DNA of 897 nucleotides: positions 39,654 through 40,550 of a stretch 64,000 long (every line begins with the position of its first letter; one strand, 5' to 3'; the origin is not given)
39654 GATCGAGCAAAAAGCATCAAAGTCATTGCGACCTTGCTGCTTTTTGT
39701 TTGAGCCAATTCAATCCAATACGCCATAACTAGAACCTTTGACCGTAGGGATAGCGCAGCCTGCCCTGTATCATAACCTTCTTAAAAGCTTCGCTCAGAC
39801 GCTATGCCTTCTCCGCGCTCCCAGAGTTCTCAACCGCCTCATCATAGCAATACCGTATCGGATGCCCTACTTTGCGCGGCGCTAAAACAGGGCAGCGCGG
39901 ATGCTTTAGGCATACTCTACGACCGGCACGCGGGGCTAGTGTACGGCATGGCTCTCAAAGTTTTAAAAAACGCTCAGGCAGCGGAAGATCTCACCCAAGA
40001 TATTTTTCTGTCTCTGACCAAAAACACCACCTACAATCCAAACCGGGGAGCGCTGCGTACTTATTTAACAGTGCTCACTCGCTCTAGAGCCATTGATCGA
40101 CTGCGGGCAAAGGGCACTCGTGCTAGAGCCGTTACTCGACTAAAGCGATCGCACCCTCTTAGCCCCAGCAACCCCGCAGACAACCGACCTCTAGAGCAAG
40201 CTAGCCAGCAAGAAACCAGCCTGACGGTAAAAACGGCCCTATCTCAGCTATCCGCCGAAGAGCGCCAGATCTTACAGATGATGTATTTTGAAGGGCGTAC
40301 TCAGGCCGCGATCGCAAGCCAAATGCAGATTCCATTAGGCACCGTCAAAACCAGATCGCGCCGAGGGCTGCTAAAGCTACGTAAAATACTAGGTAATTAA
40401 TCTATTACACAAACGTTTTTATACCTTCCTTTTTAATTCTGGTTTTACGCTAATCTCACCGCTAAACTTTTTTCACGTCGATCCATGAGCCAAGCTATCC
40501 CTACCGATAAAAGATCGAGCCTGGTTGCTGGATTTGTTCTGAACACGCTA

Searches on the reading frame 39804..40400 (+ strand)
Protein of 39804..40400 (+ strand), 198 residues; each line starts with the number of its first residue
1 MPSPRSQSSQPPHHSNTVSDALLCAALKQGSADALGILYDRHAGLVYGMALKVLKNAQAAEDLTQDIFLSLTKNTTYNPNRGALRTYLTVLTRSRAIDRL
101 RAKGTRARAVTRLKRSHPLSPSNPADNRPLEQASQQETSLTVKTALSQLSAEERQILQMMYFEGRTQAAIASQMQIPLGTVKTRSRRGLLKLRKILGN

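Call 80: search_protein_families(library=pfam, proteins=[window:39804-40400:+], max_evalue=0.001)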
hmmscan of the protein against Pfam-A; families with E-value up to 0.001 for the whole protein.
window:39804-40400:+ (198 aa): 4 families
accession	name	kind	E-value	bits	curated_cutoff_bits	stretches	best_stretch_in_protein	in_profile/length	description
PF04542.20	Sigma70_r2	-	2.4e-16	59.7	24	1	38-104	1-69/71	Sigma-70 region 2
PF04545.22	Sigma70_r4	-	1.6e-15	56.8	24.1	1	145-194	1-50/50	Sigma-70, region 4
PF08281.18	Sigma70_r4_2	-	8.2e-13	48.2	25.7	1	142-192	4-54/54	Sigma-70, region 4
PF00196.25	GerE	-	4.6e-05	23.4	23.5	1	148-192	2-45/57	Bacterial regulatory proteins, luxR family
